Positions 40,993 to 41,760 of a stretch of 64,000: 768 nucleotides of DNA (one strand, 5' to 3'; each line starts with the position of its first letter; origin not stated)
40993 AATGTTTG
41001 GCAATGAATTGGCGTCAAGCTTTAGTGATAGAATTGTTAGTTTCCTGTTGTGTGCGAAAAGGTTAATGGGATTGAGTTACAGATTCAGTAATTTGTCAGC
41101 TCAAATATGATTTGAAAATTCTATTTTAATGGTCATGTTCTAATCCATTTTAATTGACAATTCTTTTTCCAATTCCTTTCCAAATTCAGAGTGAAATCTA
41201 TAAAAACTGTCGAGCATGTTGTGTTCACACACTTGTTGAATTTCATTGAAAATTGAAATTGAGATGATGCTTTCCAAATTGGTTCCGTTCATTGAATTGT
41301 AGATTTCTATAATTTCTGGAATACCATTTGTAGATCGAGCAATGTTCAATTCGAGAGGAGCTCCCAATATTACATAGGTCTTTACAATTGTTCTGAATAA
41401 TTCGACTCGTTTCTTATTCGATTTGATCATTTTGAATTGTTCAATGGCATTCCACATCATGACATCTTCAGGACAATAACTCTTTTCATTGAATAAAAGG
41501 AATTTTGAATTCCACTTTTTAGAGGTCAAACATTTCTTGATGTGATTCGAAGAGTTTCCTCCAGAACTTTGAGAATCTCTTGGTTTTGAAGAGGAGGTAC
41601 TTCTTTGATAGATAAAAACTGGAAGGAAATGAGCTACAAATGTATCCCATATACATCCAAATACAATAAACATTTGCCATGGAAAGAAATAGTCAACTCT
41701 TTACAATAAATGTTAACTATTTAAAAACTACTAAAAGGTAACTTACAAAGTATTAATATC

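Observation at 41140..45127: Tandem pair of GPCR-like 7TM proteins fused to an RGS domain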

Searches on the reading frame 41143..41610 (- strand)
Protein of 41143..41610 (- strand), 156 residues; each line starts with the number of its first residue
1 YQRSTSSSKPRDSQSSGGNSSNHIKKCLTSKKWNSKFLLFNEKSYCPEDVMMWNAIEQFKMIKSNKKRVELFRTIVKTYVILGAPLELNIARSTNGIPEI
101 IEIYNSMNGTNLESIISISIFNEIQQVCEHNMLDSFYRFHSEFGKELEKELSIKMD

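Call 8: search_solved_structures(query=window:41143-41610:-, max_evalue=1, show_alignments=2)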
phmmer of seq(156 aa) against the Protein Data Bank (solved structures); distinct sequences matched with E-value up to 1: 24.
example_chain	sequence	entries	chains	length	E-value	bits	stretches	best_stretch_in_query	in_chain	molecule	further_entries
2af0_A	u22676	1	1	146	2.6e-05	27.4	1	23-96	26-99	Regulator of G-protein signaling 2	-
4ekc_B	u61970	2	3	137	3.1e-05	27.2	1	25-96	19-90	Regulator of G-protein signaling 2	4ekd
2crp_A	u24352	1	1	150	0.0003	23.9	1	24-98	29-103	Regulator of G-protein signaling 5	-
2bt2_A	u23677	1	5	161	0.00059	23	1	27-97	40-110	REGULATOR OF G-PROTEIN SIGNALING 16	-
2v4z_B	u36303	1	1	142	0.00074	22.7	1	23-96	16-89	REGULATOR OF G-PROTEIN SIGNALING 2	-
2ik8_B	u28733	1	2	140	0.0008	22.6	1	27-97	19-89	Regulator of G-protein signaling 16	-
3c7k_B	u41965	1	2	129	0.0014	21.8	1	27-97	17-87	Regulator of G-protein signaling 16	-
3c7l_A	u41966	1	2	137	0.0015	21.7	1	27-97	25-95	Regulator of G-protein signaling 16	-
5do9_B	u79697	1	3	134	0.0027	20.9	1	29-94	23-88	Regulator of G-protein signaling 8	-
2ode_B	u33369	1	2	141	0.003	20.7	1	29-94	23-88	Regulator of G-protein signaling 8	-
2ihd_A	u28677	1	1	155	0.0037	20.4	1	29-94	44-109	Regulator of G-protein signaling 8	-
2oj4_A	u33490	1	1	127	0.0045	20.1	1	24-93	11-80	Regulator of G-protein signaling 3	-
2ihb_B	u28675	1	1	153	0.0094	19.1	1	6-102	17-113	Regulator of G-protein signalling 10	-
2dlr_A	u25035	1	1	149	0.016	18.3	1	25-102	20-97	Regulator of G-protein signaling 10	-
2i59_A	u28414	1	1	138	0.019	18.1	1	28-102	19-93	Regulator of G-protein signaling 10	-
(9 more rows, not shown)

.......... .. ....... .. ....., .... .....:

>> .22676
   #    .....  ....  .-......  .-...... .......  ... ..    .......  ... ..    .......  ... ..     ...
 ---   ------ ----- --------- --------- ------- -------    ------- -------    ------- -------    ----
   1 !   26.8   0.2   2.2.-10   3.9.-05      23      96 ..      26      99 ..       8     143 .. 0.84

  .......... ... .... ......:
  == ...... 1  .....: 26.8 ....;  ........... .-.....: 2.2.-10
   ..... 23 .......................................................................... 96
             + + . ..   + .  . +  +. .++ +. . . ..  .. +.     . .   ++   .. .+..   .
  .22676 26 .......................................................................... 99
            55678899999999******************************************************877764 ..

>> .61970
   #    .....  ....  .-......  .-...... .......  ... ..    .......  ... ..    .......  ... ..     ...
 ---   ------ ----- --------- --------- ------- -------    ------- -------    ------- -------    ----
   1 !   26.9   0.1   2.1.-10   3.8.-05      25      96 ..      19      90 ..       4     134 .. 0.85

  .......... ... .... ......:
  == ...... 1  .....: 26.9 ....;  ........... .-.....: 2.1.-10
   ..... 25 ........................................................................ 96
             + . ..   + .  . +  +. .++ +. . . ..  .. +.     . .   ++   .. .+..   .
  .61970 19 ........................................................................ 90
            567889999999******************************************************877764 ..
